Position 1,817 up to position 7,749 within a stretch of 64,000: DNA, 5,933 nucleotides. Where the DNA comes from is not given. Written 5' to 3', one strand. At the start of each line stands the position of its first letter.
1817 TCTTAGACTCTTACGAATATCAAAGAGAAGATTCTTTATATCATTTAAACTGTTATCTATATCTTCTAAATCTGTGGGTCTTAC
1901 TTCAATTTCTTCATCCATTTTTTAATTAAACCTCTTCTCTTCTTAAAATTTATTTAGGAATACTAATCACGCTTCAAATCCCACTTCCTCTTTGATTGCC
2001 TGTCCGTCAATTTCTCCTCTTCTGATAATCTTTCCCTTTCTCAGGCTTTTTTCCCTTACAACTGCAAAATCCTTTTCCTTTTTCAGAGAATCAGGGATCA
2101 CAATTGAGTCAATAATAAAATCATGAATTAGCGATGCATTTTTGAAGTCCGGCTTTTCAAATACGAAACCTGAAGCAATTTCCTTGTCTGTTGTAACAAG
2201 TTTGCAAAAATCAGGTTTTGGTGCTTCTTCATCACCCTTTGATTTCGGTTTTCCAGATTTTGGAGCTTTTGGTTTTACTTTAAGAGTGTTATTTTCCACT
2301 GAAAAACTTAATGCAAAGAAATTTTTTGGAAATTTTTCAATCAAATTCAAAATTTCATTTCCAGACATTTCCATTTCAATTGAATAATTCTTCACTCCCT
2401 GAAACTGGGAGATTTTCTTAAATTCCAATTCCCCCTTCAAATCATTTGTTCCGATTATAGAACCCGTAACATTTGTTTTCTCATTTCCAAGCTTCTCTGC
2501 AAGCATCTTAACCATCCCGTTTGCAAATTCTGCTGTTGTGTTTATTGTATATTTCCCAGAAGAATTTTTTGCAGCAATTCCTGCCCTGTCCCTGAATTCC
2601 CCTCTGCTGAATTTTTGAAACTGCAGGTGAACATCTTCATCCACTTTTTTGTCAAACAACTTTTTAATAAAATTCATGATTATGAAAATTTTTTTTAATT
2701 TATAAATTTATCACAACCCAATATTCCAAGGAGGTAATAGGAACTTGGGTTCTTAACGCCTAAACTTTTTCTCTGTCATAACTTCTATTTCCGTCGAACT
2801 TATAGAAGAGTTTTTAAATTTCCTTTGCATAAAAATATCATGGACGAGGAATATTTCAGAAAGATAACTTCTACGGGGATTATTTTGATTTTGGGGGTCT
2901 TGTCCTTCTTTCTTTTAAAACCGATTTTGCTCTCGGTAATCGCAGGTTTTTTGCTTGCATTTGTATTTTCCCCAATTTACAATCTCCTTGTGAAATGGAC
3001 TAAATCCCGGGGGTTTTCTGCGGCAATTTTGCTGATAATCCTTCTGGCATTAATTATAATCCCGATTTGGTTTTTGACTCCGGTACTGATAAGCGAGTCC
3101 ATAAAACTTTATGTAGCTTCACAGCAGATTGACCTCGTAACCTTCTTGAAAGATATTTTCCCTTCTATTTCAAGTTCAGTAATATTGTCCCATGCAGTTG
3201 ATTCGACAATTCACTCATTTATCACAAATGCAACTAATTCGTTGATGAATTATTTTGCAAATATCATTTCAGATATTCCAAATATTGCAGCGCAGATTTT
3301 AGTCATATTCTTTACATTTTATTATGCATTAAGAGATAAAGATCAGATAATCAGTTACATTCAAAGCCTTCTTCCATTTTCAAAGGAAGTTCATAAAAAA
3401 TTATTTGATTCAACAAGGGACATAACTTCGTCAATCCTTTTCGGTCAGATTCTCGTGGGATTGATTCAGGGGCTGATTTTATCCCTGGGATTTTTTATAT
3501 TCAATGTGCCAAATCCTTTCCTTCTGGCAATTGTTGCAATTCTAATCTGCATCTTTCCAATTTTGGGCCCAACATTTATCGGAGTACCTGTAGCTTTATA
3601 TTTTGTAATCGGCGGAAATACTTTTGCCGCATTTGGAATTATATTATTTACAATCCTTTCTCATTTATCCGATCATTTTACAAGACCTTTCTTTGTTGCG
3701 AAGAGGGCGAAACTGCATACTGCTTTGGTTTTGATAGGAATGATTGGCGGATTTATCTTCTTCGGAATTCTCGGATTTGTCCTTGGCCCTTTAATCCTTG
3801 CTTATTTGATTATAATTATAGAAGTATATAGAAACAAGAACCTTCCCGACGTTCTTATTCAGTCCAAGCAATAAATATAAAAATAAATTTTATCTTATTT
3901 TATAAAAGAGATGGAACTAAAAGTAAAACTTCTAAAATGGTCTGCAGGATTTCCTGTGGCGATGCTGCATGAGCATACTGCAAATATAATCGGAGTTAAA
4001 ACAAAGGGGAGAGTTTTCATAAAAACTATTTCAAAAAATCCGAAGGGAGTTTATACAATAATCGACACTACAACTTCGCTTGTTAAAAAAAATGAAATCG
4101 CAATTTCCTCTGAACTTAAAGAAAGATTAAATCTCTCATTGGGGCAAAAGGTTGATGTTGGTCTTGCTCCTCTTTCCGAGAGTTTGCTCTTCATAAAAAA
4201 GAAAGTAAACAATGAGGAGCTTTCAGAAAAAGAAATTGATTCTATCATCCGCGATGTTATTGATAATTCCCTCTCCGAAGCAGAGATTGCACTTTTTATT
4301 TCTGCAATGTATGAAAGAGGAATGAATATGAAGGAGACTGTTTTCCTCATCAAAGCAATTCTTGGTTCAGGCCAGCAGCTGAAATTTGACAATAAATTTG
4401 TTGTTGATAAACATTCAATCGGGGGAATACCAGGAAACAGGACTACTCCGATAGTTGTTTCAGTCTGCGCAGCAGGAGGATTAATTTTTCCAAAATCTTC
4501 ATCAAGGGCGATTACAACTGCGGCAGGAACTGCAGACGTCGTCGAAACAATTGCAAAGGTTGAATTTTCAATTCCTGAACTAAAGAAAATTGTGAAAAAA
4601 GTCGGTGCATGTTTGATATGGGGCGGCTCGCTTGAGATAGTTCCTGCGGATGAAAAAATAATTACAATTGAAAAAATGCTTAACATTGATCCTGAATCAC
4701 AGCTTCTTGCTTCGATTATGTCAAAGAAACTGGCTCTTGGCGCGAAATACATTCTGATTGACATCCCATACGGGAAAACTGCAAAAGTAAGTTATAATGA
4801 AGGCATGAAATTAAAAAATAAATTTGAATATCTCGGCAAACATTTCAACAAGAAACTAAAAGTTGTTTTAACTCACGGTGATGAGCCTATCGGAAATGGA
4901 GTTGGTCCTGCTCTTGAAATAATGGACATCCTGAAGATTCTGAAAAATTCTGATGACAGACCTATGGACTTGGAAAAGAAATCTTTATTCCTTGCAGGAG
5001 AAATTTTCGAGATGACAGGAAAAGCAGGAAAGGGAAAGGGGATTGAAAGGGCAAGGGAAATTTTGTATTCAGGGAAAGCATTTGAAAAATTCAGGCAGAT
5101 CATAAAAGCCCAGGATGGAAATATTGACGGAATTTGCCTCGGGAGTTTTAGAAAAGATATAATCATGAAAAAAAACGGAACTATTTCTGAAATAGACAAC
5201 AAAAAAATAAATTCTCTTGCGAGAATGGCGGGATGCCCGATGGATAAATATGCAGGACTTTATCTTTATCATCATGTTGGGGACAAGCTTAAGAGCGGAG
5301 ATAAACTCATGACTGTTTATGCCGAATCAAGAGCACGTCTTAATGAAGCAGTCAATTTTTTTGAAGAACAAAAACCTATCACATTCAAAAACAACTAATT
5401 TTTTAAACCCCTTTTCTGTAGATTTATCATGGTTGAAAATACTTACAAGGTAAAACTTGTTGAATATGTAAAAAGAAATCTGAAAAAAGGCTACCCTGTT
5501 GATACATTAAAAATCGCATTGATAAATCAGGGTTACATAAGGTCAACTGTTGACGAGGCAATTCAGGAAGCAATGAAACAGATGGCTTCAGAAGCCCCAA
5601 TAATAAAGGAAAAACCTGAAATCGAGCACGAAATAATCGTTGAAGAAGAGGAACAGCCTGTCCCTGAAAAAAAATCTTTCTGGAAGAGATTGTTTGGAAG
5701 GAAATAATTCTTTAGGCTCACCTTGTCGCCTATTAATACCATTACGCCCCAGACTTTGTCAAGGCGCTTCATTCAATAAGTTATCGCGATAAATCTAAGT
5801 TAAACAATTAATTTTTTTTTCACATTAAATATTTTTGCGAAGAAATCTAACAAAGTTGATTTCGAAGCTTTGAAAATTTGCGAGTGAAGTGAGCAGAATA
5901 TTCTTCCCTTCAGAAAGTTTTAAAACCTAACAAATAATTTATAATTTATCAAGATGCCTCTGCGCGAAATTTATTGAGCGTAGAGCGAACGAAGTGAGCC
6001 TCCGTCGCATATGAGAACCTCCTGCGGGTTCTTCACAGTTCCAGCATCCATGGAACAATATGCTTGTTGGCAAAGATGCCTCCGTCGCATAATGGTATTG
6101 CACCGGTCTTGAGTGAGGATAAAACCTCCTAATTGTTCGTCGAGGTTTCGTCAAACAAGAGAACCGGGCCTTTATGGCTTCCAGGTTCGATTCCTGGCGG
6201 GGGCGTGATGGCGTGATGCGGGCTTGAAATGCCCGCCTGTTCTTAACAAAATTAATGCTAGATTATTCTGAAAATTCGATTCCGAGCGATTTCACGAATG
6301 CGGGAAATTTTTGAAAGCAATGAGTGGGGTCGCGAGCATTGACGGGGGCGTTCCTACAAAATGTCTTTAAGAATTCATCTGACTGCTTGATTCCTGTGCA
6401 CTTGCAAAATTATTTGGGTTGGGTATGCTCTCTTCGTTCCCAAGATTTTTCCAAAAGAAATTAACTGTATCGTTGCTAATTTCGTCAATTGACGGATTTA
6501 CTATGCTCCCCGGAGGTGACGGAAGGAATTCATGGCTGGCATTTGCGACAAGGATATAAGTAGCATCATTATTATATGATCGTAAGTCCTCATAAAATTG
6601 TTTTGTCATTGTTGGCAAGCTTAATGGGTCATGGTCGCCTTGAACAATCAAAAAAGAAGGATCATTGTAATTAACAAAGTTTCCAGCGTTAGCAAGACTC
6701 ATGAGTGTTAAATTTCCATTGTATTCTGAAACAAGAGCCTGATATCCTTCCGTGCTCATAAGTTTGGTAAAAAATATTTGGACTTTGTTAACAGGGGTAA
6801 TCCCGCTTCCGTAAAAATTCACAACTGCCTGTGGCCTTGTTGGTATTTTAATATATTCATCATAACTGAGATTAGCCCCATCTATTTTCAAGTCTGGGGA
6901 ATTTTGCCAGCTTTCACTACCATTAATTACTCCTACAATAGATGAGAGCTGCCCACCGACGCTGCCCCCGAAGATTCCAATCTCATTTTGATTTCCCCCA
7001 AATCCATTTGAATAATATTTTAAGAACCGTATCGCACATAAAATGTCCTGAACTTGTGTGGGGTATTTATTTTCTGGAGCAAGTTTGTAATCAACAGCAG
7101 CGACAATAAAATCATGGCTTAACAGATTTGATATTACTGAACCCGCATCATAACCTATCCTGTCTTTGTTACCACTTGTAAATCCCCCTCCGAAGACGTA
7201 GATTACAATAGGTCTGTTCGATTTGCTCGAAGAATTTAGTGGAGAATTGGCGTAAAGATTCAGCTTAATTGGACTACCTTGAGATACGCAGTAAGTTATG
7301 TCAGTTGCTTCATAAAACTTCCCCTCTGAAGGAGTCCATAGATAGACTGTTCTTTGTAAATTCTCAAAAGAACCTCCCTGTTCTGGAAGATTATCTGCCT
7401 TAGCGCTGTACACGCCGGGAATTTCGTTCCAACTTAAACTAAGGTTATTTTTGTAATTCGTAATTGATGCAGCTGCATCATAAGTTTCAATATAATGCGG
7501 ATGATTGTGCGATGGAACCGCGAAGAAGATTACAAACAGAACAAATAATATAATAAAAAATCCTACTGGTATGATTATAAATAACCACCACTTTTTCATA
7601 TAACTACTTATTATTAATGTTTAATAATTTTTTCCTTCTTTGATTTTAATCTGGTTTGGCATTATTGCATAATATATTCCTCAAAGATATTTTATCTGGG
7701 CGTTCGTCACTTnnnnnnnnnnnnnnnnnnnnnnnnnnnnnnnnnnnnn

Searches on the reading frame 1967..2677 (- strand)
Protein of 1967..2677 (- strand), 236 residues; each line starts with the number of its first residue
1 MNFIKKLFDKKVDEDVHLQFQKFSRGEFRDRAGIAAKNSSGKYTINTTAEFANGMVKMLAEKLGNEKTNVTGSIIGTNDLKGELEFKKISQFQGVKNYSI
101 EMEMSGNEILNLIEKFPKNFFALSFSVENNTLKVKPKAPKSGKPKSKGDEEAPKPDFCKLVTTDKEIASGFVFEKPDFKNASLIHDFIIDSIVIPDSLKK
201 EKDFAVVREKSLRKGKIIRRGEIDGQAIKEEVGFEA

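Call 54: search_protein_families(library=pfam, proteins=[window:1967-2677:-], max_evalue=0.001)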
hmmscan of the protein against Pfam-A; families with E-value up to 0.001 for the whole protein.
window:1967-2677:- (236 aa): 0 families

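Call 76: find_encoding_contigs(protein=window:1967-2677:-, flank=10000, max_places=1)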
Protein window:1967-2677:- (236 aa): 11 contigs read that carry it; 1 place shown.
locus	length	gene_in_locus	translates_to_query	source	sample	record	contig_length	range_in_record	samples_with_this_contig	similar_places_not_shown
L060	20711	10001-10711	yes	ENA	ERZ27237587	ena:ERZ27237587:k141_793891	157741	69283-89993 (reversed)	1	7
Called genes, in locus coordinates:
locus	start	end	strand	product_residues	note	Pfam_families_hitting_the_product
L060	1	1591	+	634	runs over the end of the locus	PF04851:ResIII, PF09848:SLFN-g3_helicase (faint), PF13307:Helicase_C_2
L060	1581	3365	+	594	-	PF00176:SNF2-rel_dom, PF00270:DEAD (weak), PF04851:ResIII, PF00271:Helicase_C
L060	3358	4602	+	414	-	-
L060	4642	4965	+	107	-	-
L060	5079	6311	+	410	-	PF00326:Peptidase_S9 (faint), PF00135:COesterase, PF20434:BD-FAE, PF07859:Abhydrolase_3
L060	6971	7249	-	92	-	-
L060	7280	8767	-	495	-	PF02885:Glycos_trans_3N, PF00591:Glycos_transf_3, PF07831:PYNP_C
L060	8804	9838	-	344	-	PF01594:AI-2E_transport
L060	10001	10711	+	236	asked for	-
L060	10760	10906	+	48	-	-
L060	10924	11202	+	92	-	-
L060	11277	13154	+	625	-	PF02463:SMC_N (faint), PF00005:ABC_tran, PF13304:AAA_21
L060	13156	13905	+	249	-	PF01061:ABC2_membrane, PF12698:ABC2_membrane_3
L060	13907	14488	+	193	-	-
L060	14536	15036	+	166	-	-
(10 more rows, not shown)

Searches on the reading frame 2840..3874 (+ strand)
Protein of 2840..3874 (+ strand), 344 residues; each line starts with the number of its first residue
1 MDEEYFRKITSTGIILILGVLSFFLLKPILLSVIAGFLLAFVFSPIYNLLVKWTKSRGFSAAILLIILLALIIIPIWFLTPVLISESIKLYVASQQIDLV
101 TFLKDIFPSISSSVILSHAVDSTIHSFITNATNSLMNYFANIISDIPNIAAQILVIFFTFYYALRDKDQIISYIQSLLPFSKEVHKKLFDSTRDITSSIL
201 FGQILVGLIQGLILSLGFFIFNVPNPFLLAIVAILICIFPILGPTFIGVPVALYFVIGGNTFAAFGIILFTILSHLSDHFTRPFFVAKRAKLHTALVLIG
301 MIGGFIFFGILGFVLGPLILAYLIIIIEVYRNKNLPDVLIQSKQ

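Call 54: search_protein_families(library=pfam, proteins=[window:2840-3874:+], max_evalue=0.001)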
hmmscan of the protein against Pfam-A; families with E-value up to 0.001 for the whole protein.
window:2840-3874:+ (344 aa): 1 family
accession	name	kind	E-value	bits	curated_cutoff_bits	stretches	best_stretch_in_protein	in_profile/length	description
PF01594.21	AI-2E_transport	-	8.2e-46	157.1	34.3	1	14-331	6-327/327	AI-2E family transporter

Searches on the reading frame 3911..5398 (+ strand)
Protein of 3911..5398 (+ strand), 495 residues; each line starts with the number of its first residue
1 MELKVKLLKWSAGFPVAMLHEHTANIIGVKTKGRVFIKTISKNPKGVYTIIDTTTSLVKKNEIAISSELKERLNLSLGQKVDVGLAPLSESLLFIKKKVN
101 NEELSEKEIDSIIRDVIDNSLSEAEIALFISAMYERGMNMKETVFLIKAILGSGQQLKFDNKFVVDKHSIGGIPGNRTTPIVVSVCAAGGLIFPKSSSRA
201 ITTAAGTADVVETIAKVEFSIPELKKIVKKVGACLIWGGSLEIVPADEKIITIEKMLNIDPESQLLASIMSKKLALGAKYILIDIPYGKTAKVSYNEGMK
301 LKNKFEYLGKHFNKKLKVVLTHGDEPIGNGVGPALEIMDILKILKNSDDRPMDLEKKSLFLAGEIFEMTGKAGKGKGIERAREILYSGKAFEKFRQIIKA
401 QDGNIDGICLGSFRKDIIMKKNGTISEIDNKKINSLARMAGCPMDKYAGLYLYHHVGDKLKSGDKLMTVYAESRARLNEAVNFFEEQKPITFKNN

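Call 54: search_protein_families(library=pfam, proteins=[window:3911-5398:+], max_evalue=0.001)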
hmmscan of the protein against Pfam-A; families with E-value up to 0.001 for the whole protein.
window:3911-5398:+ (495 aa): 3 families
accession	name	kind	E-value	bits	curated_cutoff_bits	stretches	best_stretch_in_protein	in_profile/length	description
PF02885.22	Glycos_trans_3N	-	8.4e-13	48.3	26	1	94-154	3-63/63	Glycosyl transferase family, helical bundle domain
PF07831.19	PYNP_C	-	1.5e-10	41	27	1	425-487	2-71/75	Pyrimidine nucleoside phosphorylase C-terminal domain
PF00591.27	Glycos_transf_3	-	2.9e-10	40.7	27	1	164-390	4-252/253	Glycosyl transferase family, a/b domain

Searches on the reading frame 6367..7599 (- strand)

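Call 54: search_protein_families(library=pfam, proteins=[window:6367-7599:-], max_evalue=0.001)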
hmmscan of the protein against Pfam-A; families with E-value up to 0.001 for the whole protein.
window:6367-7599:- (410 aa): 4 families
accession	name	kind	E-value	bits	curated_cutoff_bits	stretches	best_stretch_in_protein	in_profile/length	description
PF20434.5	BD-FAE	-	4.5e-34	118.3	26.8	1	122-338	6-214/215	BD-FAE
PF07859.19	Abhydrolase_3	-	1.2e-16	61.6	25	1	132-359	1-209/210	alpha/beta hydrolase fold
PF00135.34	COesterase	-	4.6e-09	36.2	27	1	112-221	87-199/515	Carboxylesterase family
PF00326.27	Peptidase_S9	-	8.8e-07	29.1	22.6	0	281-387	111-211/213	Prolyl oligopeptidase family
